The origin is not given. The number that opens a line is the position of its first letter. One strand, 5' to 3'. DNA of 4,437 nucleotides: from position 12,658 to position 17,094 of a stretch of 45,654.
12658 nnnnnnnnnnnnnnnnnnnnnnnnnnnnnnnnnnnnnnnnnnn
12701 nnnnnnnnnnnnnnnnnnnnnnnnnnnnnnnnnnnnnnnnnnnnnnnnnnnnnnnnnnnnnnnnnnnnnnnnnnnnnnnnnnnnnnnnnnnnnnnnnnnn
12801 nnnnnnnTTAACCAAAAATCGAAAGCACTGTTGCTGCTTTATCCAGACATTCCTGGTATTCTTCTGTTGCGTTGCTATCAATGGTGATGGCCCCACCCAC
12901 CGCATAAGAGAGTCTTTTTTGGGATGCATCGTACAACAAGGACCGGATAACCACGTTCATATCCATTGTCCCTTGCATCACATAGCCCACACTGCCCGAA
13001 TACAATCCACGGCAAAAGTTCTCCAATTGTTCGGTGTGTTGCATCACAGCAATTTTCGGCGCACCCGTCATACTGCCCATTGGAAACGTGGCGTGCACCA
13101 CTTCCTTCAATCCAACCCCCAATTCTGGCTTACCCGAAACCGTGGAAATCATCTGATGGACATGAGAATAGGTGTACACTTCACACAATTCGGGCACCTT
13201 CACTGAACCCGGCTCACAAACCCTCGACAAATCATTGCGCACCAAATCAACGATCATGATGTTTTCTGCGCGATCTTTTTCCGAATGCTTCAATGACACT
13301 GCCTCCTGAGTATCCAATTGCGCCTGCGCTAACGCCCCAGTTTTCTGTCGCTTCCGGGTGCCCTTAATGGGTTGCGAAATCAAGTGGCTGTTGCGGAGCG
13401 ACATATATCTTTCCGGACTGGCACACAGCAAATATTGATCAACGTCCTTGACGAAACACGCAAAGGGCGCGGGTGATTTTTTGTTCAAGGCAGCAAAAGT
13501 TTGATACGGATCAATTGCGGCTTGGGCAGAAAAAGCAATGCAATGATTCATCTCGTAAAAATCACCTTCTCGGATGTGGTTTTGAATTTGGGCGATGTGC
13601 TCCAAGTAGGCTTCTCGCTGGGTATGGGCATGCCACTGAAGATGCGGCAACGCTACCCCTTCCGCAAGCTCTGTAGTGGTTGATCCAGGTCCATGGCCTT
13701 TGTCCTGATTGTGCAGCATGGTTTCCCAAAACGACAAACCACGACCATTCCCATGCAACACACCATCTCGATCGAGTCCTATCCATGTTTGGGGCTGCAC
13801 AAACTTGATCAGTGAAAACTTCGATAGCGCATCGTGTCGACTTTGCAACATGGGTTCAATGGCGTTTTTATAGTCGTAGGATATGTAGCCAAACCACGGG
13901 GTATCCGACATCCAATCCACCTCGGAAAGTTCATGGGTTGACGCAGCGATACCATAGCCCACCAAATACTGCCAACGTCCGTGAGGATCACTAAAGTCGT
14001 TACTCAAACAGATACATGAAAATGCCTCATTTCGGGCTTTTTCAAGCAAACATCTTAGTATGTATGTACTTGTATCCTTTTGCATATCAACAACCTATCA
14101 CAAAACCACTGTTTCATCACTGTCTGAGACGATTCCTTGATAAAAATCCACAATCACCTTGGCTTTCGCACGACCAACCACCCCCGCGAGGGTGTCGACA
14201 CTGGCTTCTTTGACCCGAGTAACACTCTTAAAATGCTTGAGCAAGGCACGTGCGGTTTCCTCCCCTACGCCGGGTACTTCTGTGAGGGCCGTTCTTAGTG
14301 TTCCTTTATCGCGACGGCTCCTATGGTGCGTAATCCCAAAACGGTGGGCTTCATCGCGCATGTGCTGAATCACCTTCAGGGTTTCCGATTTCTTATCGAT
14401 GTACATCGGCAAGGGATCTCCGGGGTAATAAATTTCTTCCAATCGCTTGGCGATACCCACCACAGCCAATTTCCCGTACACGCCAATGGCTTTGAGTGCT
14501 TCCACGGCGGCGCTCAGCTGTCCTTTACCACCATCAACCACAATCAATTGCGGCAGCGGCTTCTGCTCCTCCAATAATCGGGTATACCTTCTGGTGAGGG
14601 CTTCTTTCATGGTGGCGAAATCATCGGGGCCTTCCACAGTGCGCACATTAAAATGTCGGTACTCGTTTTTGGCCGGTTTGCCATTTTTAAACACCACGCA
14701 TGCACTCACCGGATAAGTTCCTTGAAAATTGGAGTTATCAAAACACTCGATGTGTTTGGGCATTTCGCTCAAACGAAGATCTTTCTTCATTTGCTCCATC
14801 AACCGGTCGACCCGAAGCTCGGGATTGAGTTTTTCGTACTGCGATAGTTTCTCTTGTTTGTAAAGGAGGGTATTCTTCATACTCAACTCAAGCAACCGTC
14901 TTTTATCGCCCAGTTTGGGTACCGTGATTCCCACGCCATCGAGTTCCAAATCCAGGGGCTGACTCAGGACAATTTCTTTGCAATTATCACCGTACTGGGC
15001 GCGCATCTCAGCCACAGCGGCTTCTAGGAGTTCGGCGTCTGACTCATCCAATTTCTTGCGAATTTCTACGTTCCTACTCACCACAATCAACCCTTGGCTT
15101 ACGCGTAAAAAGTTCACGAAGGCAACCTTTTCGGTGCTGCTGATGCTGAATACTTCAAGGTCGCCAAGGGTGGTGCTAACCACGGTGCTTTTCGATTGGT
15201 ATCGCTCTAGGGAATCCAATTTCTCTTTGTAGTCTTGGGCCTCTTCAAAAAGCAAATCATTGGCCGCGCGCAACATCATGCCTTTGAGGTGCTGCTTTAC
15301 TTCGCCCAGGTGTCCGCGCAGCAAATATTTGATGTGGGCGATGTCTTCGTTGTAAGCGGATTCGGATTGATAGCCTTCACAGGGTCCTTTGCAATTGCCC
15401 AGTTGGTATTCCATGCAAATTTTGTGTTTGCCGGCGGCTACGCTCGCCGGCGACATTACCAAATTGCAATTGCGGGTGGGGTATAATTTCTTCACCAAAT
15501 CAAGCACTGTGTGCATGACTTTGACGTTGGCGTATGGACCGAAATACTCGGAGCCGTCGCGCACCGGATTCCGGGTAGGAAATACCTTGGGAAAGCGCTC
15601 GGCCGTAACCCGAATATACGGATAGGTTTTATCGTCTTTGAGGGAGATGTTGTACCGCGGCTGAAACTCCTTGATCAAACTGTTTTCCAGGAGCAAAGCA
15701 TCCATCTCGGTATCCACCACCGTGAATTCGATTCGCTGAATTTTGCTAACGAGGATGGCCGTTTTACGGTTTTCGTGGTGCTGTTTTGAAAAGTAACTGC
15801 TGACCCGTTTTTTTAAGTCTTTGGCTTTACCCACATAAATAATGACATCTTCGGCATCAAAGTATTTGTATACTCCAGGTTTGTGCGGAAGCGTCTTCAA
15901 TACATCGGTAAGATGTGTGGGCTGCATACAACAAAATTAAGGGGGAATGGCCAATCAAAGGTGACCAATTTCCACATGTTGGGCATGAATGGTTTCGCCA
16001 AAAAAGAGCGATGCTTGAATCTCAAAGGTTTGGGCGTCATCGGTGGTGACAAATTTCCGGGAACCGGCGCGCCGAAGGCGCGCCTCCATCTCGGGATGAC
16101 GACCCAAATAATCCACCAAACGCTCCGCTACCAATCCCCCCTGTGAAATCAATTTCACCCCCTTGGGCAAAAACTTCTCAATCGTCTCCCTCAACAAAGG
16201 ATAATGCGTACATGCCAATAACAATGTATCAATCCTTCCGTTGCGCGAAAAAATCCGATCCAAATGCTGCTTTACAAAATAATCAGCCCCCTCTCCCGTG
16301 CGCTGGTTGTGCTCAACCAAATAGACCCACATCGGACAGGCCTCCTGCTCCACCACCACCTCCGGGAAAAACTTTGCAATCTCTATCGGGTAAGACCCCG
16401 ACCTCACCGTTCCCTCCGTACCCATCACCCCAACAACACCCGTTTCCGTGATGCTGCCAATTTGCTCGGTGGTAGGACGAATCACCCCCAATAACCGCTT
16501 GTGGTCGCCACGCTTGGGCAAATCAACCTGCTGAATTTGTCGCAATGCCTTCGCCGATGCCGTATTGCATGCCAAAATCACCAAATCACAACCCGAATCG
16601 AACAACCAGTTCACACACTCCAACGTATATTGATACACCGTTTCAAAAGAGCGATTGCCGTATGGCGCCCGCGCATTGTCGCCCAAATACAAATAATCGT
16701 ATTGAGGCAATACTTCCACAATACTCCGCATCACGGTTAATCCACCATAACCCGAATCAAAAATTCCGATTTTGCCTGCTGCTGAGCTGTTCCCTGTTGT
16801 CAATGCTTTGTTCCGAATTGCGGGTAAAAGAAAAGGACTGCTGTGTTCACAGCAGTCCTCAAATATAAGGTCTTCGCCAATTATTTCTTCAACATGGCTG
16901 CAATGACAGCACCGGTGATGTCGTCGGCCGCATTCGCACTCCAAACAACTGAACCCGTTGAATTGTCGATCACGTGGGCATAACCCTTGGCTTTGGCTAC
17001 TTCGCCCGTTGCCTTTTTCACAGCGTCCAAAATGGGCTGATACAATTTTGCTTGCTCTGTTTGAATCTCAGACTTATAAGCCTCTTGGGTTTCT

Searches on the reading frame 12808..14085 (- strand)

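Call 8: search_protein_families(library=pfam, proteins=[window:12808-14085:-], max_evalue=0.001)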
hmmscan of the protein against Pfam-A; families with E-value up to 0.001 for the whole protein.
window:12808-14085:- (425 aa): 1 family
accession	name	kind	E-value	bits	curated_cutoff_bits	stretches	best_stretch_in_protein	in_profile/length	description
PF00425.24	Chorismate_bind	-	5.2e-77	259.3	27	1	157-416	2-257/257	chorismate binding enzyme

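Call 9: search_protein_families(library=ncbifam, proteins=[window:12808-14085:-], max_evalue=0.001)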
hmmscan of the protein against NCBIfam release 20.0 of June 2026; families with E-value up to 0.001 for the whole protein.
window:12808-14085:- (425 aa): 26 families (the best 25 are shown)
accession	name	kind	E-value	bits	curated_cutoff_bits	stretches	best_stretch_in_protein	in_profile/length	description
TIGR00553.1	pabB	equivalog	3.9e-92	308.9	328.4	1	146-419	61-328/329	aminodeoxychorismate synthase component I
TIGR01824.1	PabB-clade2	equivalog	1.5e-82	277.8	408.55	1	64-419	3-354/355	aminodeoxychorismate synthase, component I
NF005698.0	PRK07508.1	equivalog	2.1e-80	270.1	452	1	150-418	109-373/383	aminodeoxychorismate synthase component I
NF006563.0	PRK09070.1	equivalog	4.3e-72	243.2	514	1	57-424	87-444/447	aminodeoxychorismate synthase component I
TIGR00564.1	trpE_most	equivalog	1.9e-68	231.6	517.7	1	148-421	184-451/455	anthranilate synthase component I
NF004610.0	PRK05940.1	equivalog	2.7e-68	230.8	568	1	63-421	103-456/467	anthranilate synthase component I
NF004530.0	PRK05877.1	equivalog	1.9e-65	221.7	383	1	59-422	76-413/425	aminodeoxychorismate synthase component I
TIGR01820.1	TrpE-arch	equivalog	1.8e-63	215.4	512.05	1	153-423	183-447/449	anthranilate synthase component I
NF012009.0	PRK15465.1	equivalog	2.1e-63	214.4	622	1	150-421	183-448/453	aminodeoxychorismate synthase component 1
TIGR01823.1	PabB-fungal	equivalog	1.7e-58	198.5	442.55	1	156-424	469-741/742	aminodeoxychorismate synthase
NF010086.0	PRK13571.1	equivalog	4.6e-55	187.1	693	1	145-422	218-495/510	anthranilate synthase component I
NF010079.0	PRK13564.1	equivalog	6.3e-55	186.9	471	1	145-422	231-509/521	anthranilate synthase component 1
TIGR00565.1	trpE_proteo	equivalog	4e-49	167.8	494.65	1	147-422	215-491/498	anthranilate synthase component I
NF010087.0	PRK13572.1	equivalog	9.2e-49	166.3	580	1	154-424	169-431/435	anthranilate synthase component I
NF010089.0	PRK13574.1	equivalog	1.9e-48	165.5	527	1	153-416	153-410/421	anthranilate synthase component I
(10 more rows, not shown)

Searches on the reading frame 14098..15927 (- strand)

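Call 8: search_protein_families(library=pfam, proteins=[window:14098-15927:-], max_evalue=0.001)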
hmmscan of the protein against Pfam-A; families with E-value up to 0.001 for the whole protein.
window:14098-15927:- (609 aa): 6 families
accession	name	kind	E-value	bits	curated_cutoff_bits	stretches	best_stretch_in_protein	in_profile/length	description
PF08459.17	UvrC_RNaseH_dom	-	4.2e-55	186.4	22.3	1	382-532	2-159/159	UvrC RNAse H endonuclease domain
PF22920.2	UvrC_RNaseH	-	3.1e-13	50.1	24.3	1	256-354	1-110/116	UvrC Ribonuclease H-like domain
PF01541.30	GIY-YIG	-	1.6e-10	41.6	22.6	1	17-93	2-78/78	GIY-YIG catalytic domain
PF14520.12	HHH_5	-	4.8e-09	37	27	1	547-594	3-53/57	Helix-hairpin-helix domain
PF12826.13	HHH_2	-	9.3e-08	32.6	27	1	551-597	8-56/64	Helix-hairpin-helix motif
PF00633.29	HHH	-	5e-05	23.4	24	0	548-564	13-29/30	Helix-hairpin-helix motif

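Call 9: search_protein_families(library=ncbifam, proteins=[window:14098-15927:-], max_evalue=0.001)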
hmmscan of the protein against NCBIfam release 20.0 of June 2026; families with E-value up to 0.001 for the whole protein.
window:14098-15927:- (609 aa): 16 families
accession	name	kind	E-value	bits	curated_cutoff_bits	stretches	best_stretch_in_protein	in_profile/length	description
TIGR00194.1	uvrC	equivalog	2.2e-159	531.8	285.45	1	8-578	3-573/574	excinuclease ABC subunit UvrC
NF011263.0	PRK14669.1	equivalog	9.1e-142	473.7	1108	2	332-603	343-609/624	excinuclease ABC subunit C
NF001824.0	PRK00558.1-5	equivalog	1.3e-131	440.1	451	2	11-311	12-311/652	excinuclease ABC subunit UvrC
NF011262.0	PRK14668.1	equivalog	8.3e-103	344.7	544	1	1-588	1-569/577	excinuclease ABC subunit C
NF011266.0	PRK14672.1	equivalog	1.7e-100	337.4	1504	2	14-282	19-278/691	excinuclease ABC subunit C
NF011261.0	PRK14667.1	equivalog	4e-98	329.4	818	1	7-581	7-549/567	excinuclease ABC subunit C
NF011264.0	PRK14670.1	equivalog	5.2e-98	328.8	1021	1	5-568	7-559/602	excinuclease ABC subunit C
NF011260.0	PRK14666.1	equivalog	6.6e-93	312.7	649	2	10-286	6-278/698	excinuclease ABC subunit C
NF005906.0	PRK07883.1-4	equivalog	5.9e-61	206.5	495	1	4-302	199-495/563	DEDD exonuclease domain-containing protein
NF005907.0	PRK07883.1-5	equivalog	8.2e-44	149.9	454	1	11-242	225-453/584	DEDD exonuclease domain-containing protein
NF005905.0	PRK07883.1-3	equivalog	6e-30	104.4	508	1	10-243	220-446/581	DEDD exonuclease domain-containing protein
NF005904.0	PRK07883.1-2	equivalog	2.4e-24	85.6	969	1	11-245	227-457/584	DEDD exonuclease domain-containing protein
NF007833.0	PRK10545.1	equivalog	5.5e-22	78.3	367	1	3-196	21-206/289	excinuclease Cho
NF005903.0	PRK07883.1-1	equivalog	2.1e-16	59.5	1038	1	11-205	243-429/642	DEDD exonuclease domain-containing protein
NF010337.0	PRK13766.1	equivalog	2.3e-06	26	610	1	541-596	718-775/781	Hef nuclease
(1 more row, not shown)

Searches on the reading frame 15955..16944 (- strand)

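Call 8: search_protein_families(library=pfam, proteins=[window:15955-16944:-], max_evalue=0.001)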
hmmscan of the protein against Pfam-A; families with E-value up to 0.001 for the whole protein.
window:15955-16944:- (329 aa): 1 family
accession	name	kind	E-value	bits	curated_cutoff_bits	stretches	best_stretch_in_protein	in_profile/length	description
PF01177.27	Asp_Glu_race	-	9.8e-14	52.1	31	1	67-266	8-201/211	Asp/Glu/Hydantoin racemase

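Call 9: search_protein_families(library=ncbifam, proteins=[window:15955-16944:-], max_evalue=0.001)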
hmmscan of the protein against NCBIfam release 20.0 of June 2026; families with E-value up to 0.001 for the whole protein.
window:15955-16944:- (329 aa): 5 families
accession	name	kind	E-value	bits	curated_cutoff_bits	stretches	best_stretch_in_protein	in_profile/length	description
NF002035.0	PRK00865.1-3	equivalog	7.4e-62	209.3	328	1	58-326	5-265/267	glutamate racemase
TIGR00067.1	glut_race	equivalog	1.8e-54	184.8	146.65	1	59-314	1-248/251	glutamate racemase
NF002034.1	PRK00865.1-1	equivalog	3.3e-30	105.2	408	1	61-283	3-219/260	glutamate racemase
NF052483.1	racemase_CuyB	equivalog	8.1e-08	32.5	190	1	109-278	62-223/225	cysteate racemase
TIGR00035.1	asp_race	subfamily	6.9e-06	25.8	93.1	1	108-277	66-224/236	amino acid racemase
